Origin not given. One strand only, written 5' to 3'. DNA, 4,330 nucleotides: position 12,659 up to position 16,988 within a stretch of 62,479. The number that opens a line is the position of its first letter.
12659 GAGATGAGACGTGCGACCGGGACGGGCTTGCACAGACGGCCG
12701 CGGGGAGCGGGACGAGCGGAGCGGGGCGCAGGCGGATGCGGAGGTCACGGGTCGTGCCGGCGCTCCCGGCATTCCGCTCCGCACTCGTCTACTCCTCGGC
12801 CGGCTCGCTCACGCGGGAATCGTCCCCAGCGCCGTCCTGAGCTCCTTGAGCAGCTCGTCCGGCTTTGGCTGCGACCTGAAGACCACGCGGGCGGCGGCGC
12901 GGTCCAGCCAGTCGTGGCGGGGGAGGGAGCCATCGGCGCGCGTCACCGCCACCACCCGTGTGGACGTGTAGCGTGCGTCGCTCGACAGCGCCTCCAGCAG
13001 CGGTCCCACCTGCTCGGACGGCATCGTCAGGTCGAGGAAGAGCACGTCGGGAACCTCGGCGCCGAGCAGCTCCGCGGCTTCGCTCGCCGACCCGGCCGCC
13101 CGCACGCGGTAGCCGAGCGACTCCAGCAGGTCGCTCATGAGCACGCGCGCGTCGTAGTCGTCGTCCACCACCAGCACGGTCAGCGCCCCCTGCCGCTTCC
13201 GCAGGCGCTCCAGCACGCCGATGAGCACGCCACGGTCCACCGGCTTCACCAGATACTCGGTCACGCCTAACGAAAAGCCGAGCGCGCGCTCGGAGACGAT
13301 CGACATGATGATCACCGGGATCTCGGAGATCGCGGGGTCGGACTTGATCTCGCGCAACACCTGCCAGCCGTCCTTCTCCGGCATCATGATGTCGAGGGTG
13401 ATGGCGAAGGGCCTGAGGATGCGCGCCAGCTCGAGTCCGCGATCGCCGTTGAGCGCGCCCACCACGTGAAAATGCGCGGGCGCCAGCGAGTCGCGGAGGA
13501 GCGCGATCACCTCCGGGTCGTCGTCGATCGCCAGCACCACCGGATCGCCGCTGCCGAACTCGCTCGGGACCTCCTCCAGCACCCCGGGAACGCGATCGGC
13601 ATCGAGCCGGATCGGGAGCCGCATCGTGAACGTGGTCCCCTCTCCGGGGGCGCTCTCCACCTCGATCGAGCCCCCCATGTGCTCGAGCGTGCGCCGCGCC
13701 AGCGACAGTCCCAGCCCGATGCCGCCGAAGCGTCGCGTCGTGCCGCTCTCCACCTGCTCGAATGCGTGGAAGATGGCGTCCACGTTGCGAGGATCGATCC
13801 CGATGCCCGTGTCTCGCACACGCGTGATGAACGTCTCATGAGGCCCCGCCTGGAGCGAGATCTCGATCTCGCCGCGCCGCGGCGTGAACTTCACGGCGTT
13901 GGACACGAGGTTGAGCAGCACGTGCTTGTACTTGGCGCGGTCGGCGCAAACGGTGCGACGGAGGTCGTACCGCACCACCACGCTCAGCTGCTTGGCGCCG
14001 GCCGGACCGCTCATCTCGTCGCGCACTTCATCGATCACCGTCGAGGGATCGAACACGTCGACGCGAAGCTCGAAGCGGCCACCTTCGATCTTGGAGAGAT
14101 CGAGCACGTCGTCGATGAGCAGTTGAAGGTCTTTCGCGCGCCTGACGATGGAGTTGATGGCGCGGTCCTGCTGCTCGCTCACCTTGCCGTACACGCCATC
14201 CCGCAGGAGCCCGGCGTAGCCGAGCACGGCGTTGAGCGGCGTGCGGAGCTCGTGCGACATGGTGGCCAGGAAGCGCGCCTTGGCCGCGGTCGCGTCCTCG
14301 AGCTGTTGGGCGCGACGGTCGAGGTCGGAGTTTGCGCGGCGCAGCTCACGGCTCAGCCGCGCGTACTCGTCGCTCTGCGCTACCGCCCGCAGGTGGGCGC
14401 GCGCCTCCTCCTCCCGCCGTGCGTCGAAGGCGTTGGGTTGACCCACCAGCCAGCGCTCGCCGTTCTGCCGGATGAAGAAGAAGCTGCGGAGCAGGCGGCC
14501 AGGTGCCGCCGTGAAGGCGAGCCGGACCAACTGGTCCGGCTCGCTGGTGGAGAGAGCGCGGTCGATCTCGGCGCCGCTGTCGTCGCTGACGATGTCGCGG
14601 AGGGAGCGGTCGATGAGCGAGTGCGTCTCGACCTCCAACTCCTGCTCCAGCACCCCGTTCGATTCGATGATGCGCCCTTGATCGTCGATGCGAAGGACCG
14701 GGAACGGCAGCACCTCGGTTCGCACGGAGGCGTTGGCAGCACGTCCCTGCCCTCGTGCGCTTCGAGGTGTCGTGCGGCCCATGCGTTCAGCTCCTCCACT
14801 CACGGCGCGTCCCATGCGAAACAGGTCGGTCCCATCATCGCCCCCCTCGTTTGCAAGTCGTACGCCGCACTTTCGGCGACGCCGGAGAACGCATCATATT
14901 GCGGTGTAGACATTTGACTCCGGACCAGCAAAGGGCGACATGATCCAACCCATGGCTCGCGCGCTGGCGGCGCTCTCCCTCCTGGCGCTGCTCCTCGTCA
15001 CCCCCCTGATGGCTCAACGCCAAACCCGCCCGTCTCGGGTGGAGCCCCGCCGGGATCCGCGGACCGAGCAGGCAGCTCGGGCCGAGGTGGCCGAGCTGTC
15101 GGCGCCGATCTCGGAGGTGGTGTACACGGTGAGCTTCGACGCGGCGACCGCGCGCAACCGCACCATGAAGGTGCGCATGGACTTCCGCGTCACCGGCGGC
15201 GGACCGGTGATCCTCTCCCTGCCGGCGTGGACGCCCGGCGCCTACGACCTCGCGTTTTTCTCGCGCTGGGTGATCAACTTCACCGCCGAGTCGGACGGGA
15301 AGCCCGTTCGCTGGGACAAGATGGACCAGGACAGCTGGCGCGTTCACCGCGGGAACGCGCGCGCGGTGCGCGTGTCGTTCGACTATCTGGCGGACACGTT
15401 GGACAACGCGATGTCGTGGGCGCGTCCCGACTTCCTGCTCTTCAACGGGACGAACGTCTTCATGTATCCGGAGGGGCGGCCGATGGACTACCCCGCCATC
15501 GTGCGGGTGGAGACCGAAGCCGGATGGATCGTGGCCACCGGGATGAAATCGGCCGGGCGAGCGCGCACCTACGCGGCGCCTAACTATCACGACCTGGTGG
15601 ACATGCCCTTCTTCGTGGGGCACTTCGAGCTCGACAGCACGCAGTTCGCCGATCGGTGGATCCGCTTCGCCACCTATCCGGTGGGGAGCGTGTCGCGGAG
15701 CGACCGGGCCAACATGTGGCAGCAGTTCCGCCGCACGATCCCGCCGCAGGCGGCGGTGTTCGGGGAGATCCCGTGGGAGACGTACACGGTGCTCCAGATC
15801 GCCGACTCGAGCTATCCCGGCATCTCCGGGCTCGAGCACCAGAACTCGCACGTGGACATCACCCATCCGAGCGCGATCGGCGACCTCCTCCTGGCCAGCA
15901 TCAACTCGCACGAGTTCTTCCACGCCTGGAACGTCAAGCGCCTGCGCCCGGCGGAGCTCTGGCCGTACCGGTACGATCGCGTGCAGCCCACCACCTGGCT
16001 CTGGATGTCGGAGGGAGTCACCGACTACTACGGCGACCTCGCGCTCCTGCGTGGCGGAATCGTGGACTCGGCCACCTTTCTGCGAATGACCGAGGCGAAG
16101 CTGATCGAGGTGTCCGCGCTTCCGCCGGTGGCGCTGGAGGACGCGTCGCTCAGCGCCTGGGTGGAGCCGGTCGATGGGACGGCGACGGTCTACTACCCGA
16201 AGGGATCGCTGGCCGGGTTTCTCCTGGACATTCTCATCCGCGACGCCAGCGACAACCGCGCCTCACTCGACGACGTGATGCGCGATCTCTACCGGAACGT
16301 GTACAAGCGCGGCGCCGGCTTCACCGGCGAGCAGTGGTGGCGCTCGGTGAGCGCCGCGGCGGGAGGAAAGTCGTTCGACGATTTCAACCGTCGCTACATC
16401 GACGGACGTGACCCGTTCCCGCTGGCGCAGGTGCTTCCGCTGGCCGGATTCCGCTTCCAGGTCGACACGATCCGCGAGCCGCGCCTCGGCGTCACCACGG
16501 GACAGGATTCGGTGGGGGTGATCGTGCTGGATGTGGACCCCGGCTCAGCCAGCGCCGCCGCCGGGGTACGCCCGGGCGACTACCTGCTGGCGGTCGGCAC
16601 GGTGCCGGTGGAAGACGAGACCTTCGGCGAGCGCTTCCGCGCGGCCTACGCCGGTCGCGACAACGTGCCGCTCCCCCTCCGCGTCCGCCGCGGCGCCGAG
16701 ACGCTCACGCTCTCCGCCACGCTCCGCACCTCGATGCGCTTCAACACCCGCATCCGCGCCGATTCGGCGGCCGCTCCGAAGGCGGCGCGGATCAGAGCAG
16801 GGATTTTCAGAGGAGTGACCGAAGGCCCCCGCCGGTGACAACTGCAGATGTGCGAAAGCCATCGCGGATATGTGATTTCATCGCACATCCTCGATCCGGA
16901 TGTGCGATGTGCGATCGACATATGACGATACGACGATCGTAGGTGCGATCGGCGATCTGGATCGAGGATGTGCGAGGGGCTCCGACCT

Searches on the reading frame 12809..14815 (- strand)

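Call 15: search_protein_families(library=pfam, proteins=[window:12809-14815:-], max_evalue=0.001)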
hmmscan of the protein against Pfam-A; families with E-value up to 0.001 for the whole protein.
window:12809-14815:- (668 aa): 4 families
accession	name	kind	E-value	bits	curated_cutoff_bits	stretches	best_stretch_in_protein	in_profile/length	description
PF00072.30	Response_reg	-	1.6e-30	106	30.2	2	427-533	1-108/111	Response regulator receiver domain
PF02518.31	HATPase_c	-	3.3e-29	102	26.4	1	292-402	2-109/111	Histidine kinase-, DNA gyrase B-, and HSP90-like ATPase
PF00512.31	HisKA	-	1.5e-21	76.7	26.9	1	178-246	1-66/66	His Kinase A (phospho-acceptor) domain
PF08448.16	PAS_4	-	3.7e-05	24.4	23.1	0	34-89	2-57/110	PAS fold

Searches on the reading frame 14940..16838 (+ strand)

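Call 15: search_protein_families(library=pfam, proteins=[window:14940-16838:+], max_evalue=0.001)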
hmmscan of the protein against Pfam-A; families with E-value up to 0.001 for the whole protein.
window:14940-16838:+ (632 aa): 5 families
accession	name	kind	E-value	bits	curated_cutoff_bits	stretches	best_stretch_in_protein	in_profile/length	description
PF17899.6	Peptidase_M61_N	-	9.5e-38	130.3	23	1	66-227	4-167/168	Peptidase M61 N-terminal domain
PF05299.18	Peptidase_M61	-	5.7e-25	88.4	22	1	320-424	4-117/118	M61 glycyl aminopeptidase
PF13180.12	PDZ_2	-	1.8e-07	31.8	27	1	514-594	1-79/80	PDZ domain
PF17820.7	PDZ_6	-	9.2e-07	29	27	1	528-560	1-31/54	PDZ domain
PF00595.29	PDZ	-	0.001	19.9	23.2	0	517-559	13-59/81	PDZ domain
